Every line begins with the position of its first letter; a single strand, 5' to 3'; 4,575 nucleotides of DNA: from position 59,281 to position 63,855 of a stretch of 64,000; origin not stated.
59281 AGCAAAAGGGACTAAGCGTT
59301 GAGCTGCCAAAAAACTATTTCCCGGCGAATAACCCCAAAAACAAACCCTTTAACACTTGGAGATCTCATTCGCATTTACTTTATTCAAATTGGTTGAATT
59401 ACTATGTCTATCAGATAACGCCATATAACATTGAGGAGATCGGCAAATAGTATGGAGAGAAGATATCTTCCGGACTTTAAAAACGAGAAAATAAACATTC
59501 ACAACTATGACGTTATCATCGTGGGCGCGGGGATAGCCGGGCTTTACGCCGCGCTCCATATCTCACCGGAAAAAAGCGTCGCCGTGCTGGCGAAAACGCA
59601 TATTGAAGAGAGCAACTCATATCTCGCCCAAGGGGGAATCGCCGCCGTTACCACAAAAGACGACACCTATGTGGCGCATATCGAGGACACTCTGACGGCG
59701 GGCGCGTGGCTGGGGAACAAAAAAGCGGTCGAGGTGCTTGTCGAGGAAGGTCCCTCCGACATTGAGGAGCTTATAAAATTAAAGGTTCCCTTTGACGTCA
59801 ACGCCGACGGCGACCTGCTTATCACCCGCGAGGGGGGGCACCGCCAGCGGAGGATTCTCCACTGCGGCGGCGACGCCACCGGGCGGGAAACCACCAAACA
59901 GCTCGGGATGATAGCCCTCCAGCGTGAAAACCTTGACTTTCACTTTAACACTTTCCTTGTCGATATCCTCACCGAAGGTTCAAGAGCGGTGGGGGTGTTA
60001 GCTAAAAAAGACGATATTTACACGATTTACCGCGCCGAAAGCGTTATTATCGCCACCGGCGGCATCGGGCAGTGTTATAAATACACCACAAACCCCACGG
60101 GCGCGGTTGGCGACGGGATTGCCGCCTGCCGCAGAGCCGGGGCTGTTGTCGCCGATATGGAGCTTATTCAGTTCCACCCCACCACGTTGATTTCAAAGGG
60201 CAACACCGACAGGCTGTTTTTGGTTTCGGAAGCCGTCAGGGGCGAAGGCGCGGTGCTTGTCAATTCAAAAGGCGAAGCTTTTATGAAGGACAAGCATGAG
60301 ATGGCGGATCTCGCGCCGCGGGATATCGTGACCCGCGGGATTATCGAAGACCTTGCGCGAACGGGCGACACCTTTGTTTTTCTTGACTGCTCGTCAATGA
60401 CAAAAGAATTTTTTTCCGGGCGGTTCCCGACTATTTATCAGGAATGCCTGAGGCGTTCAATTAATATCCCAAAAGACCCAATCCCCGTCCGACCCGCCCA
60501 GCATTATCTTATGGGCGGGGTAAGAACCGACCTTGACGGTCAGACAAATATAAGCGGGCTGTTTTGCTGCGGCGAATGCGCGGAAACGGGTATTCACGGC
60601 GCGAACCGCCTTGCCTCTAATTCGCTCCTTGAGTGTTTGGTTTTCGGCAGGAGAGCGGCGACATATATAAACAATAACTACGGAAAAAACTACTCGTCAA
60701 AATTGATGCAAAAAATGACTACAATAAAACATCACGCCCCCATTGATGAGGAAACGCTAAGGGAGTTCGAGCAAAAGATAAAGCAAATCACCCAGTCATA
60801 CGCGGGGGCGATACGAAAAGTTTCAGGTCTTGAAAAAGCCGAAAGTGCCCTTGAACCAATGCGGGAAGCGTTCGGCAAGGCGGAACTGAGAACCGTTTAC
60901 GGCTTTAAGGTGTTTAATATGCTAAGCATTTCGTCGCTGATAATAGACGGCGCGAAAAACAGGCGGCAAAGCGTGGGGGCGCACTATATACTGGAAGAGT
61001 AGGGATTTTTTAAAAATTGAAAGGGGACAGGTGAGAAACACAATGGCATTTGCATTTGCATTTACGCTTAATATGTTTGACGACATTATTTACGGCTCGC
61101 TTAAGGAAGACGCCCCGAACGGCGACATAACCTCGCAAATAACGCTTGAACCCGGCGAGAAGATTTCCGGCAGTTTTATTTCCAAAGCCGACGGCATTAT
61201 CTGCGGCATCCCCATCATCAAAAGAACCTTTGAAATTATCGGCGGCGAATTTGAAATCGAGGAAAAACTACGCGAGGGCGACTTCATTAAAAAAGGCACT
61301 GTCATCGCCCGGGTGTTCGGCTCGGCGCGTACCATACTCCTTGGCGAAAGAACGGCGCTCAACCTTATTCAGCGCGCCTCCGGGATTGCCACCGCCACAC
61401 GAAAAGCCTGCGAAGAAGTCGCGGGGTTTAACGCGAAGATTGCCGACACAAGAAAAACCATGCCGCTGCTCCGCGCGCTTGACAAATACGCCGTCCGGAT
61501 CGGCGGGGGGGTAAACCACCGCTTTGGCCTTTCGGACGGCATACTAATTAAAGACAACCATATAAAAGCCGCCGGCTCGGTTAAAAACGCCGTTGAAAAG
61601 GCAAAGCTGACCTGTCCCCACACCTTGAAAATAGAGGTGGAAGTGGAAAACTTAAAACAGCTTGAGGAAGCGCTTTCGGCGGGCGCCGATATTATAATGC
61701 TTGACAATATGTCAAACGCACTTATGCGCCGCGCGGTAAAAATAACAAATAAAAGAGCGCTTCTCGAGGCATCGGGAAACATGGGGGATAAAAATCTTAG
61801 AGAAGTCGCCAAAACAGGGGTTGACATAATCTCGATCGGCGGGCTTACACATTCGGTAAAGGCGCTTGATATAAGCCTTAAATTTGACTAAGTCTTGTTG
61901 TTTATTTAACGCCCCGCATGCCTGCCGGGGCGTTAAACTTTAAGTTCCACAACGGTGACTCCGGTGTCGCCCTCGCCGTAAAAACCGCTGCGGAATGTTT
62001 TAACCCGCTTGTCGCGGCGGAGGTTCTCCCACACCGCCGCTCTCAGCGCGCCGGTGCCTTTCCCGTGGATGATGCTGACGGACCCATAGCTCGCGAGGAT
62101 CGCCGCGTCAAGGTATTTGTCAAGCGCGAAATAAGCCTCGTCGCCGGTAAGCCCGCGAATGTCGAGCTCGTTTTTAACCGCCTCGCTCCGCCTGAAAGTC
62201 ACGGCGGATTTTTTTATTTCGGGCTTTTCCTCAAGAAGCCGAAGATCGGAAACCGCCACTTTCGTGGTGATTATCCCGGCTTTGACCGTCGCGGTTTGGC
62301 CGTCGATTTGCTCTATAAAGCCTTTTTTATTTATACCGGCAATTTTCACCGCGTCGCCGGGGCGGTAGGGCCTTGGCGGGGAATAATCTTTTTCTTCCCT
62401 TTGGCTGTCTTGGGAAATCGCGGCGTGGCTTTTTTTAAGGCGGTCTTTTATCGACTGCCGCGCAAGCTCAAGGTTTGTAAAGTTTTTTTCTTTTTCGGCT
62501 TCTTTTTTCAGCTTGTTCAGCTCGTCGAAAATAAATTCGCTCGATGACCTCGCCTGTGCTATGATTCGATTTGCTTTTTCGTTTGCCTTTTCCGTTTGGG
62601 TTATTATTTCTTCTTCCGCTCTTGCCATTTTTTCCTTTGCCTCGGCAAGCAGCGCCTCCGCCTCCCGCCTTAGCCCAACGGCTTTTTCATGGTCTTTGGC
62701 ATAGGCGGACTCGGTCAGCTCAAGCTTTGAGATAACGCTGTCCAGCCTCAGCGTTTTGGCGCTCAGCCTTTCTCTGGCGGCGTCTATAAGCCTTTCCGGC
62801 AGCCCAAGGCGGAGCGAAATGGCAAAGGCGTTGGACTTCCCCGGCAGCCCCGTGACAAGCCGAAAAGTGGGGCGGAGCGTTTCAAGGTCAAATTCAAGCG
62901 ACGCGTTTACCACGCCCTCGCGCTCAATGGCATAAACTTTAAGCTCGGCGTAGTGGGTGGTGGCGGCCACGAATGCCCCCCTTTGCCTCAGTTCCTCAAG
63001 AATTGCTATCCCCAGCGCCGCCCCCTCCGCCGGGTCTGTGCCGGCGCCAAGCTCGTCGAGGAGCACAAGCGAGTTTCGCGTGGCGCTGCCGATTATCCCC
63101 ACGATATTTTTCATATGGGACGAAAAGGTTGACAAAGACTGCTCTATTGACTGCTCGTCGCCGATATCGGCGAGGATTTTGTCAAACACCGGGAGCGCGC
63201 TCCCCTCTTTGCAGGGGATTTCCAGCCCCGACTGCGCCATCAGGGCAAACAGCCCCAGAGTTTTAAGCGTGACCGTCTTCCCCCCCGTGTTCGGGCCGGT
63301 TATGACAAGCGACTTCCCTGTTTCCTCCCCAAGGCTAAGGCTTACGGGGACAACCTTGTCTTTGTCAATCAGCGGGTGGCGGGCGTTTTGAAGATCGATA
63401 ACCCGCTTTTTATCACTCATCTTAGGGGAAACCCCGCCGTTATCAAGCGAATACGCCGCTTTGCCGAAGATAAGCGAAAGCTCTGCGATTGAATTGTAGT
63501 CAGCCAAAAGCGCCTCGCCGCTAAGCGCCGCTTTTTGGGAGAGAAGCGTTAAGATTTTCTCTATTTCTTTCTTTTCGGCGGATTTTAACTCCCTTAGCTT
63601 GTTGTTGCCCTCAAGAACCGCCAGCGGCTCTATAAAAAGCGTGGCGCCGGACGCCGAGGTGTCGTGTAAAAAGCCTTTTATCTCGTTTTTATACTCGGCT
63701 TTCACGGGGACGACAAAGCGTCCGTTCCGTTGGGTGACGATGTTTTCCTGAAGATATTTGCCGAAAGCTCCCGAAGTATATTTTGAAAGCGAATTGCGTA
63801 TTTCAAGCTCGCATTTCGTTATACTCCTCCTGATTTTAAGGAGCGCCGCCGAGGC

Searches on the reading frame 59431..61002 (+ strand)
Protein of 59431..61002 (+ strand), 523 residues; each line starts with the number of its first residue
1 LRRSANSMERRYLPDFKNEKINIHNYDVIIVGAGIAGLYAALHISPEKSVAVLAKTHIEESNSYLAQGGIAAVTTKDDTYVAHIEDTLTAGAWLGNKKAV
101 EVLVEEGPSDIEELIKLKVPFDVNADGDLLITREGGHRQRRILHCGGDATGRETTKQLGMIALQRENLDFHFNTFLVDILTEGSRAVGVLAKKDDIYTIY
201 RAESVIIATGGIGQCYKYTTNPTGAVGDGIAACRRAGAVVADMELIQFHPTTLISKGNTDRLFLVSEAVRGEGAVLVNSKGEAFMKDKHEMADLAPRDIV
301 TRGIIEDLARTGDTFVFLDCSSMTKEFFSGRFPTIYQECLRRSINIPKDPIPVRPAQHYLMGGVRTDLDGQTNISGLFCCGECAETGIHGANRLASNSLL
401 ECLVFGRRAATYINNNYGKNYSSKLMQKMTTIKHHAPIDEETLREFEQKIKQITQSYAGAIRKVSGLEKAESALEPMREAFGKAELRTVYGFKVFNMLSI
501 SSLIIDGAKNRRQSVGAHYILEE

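Call 9: search_protein_families(library=pfam, proteins=[window:59431-61002:+], max_evalue=0.001)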
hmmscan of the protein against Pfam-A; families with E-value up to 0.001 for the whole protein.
window:59431-61002:+ (523 aa): 6 families
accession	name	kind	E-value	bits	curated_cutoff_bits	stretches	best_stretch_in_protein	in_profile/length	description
PF00890.30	FAD_binding_2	-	7.7e-90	302.5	20.4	1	27-399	1-414/414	FAD binding domain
PF01266.30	DAO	-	1.2e-08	35.4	27.9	1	27-134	1-95/353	FAD dependent oxidoreductase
PF03486.20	HI0933_like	-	7.2e-08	32.6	50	0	27-80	2-59/244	HI0933-like protein Rossmann domain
PF07992.20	Pyr_redox_2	-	2.2e-07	31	26.1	0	26-211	1-109/291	Pyridine nucleotide-disulphide oxidoreductase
PF02910.25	Succ_DH_flav_C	-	0.00033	21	20.8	0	448-519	2-82/130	Fumarate reductase flavoprotein C-term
PF01946.23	Thi4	-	0.00065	19.4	26.2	0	18-53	10-47/235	Thi4 family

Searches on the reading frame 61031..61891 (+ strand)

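Call 9: search_protein_families(library=pfam, proteins=[window:61031-61891:+], max_evalue=0.001)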
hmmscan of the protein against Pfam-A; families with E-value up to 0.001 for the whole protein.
window:61031-61891:+ (286 aa): 2 families
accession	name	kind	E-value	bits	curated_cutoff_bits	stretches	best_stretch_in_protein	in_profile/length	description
PF01729.25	QRPTase_C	-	8.3e-64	214.8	23.1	1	119-284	1-169/169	Quinolinate phosphoribosyl transferase, C-terminal domain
PF02749.22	QRPTase_N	-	8.5e-20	71.2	27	1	32-117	1-82/82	Quinolinate phosphoribosyl transferase, N-terminal domain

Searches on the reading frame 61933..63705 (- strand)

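Call 10: search_protein_families(library=pfam, proteins=[window:61933-63705:-], max_evalue=0.001)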
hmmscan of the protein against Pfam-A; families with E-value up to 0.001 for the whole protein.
window:61933-63705:- (590 aa): 3 families
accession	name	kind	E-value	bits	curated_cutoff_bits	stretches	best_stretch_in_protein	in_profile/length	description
PF00488.27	MutS_V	-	2.6e-34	119.3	30.2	1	133-315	1-185/188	MutS domain V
PF01713.27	Smr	-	1.1e-24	86.8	25.7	1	514-589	1-77/77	Smr domain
PF20297.4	MSSS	-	2.2e-07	30.9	26.8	1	449-488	1-42/42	MutS2 and Smr-associated SH3 domain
